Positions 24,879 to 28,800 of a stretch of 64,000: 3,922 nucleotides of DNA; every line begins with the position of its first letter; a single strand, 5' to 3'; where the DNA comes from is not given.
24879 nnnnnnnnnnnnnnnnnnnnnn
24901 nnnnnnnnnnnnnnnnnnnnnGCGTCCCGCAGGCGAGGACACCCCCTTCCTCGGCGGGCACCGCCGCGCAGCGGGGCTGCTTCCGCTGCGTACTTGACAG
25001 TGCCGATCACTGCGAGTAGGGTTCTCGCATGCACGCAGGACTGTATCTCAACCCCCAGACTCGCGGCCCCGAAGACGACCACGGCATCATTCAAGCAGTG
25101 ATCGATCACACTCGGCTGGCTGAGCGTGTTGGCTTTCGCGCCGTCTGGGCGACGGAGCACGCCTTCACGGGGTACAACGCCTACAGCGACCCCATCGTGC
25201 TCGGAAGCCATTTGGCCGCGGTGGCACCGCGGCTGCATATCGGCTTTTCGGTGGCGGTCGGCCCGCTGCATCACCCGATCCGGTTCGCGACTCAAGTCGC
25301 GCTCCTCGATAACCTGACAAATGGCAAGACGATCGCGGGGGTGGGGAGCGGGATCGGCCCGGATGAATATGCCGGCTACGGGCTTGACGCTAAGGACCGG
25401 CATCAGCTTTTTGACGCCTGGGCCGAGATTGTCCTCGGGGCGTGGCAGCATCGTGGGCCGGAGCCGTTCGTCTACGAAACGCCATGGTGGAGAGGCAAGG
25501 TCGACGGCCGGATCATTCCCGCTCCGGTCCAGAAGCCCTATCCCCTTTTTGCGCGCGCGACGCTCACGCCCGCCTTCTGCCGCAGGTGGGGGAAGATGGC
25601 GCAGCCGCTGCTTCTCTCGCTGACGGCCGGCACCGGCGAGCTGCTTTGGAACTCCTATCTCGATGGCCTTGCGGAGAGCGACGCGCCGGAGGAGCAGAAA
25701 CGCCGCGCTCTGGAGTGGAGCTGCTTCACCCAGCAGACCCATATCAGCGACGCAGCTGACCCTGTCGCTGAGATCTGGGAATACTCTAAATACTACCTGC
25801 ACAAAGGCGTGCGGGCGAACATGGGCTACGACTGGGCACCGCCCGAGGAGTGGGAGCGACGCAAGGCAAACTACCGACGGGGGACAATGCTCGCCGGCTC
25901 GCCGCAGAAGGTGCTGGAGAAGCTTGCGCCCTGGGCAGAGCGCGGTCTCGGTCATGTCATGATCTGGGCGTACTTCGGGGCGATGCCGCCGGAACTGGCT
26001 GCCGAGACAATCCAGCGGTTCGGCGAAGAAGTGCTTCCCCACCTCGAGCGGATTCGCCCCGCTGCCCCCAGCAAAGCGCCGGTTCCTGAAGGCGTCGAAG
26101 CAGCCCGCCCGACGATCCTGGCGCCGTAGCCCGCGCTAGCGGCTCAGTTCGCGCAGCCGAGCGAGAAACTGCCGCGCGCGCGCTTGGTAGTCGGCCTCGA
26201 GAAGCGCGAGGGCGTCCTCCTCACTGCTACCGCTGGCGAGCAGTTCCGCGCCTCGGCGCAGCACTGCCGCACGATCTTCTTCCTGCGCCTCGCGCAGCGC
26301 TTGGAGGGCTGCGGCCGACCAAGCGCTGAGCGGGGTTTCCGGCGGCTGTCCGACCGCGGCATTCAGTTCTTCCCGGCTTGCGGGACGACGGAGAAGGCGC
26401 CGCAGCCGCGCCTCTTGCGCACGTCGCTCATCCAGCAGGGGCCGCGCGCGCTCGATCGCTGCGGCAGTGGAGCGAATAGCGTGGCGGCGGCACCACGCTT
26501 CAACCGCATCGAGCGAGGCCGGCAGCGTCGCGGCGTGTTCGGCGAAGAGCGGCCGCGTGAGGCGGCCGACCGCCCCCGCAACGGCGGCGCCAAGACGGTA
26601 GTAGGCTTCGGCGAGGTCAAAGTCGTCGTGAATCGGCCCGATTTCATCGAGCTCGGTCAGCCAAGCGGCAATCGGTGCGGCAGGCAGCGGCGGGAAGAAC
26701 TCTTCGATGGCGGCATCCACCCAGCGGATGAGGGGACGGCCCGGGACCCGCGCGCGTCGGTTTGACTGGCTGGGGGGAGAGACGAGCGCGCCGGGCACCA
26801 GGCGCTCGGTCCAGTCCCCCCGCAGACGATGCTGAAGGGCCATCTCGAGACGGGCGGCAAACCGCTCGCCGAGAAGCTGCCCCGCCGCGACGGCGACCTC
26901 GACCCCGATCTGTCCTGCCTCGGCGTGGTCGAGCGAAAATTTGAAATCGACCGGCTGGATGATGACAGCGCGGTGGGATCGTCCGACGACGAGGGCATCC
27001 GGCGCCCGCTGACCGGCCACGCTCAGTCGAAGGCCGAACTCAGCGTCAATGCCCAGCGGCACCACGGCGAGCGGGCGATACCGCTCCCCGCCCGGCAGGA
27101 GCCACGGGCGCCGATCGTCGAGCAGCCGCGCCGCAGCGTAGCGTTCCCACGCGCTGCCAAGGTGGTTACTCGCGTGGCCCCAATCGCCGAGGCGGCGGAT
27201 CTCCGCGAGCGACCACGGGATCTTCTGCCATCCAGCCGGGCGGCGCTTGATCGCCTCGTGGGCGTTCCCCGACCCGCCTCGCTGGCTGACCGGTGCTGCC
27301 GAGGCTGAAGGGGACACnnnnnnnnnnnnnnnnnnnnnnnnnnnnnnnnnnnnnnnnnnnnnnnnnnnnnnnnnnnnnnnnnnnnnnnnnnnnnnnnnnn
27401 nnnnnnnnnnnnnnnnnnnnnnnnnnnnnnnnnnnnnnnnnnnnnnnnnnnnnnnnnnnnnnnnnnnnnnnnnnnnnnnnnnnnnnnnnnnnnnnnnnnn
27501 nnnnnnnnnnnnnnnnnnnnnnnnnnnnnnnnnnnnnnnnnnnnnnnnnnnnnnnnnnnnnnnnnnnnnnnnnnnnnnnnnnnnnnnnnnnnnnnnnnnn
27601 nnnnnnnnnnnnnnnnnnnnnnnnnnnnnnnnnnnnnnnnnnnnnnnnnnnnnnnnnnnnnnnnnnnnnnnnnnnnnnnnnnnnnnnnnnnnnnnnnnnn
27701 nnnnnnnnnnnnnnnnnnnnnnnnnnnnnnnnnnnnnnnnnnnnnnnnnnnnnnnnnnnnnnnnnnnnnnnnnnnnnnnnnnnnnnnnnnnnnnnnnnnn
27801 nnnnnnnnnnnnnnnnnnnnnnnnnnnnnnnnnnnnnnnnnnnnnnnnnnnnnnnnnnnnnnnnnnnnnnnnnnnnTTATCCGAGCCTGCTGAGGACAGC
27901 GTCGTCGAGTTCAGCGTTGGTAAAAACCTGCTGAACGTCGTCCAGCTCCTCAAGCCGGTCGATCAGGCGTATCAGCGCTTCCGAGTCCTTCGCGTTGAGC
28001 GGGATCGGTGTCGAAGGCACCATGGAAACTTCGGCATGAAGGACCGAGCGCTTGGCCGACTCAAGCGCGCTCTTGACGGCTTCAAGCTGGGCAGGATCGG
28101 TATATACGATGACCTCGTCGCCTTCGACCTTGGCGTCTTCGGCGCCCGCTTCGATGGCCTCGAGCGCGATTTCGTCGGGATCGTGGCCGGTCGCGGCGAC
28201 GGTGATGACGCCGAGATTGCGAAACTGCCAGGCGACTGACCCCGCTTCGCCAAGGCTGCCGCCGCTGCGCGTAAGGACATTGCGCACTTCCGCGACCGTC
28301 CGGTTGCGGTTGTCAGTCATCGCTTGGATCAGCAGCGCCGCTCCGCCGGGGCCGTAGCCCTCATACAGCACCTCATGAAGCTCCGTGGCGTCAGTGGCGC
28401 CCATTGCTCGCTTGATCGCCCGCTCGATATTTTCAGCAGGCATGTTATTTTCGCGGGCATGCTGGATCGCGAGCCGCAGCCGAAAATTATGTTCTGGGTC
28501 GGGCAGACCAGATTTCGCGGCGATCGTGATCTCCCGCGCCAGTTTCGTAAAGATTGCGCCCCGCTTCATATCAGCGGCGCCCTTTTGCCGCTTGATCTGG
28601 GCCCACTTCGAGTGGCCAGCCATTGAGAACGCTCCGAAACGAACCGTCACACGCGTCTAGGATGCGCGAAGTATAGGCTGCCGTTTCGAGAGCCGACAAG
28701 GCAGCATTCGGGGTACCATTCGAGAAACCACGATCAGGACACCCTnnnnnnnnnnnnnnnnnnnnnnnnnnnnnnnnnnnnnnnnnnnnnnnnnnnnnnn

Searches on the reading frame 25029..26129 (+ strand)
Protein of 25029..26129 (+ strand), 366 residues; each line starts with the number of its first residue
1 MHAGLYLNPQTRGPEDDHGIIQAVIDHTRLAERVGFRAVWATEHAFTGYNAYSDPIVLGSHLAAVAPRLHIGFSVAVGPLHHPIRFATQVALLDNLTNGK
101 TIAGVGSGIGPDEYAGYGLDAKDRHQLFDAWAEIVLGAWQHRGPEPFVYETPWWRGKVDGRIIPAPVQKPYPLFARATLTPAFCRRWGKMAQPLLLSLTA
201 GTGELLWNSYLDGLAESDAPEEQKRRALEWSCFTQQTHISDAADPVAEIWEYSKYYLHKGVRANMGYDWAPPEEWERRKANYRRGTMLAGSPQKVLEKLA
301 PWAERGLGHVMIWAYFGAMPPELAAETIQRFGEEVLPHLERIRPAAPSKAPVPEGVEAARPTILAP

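Call 33: search_protein_families(library=pfam, proteins=[window:25029-26129:+], max_evalue=0.00001)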
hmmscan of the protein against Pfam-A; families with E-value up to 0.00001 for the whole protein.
window:25029-26129:+ (366 aa): 1 family
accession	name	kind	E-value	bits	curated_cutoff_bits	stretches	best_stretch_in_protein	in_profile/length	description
PF00296.26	Bac_luciferase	-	1e-38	133.9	27.9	1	11-307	10-312/314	Luciferase-like monooxygenase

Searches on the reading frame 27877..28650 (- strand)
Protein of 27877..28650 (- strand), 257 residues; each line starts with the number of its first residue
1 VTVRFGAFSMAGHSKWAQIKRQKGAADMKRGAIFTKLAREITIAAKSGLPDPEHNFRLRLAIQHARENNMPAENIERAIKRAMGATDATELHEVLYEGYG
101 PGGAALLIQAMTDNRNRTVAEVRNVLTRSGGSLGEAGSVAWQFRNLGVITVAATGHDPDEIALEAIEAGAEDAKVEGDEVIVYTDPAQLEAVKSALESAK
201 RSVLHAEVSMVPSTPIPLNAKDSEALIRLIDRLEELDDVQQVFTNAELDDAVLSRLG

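Call 33: search_protein_families(library=pfam, proteins=[window:27877-28650:-], max_evalue=0.00001)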
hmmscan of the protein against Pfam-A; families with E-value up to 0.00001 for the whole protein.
window:27877-28650:- (257 aa): 2 families
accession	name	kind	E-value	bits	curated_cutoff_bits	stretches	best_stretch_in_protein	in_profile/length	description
PF01709.26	Transcrip_reg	-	6.1e-54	182.5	27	1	92-246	2-160/160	TACO1/YebC second and third domain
PF20772.2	TACO1_YebC_N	-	4.2e-31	107.7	36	1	14-84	1-72/73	TACO1/YebC protein N-terminal domain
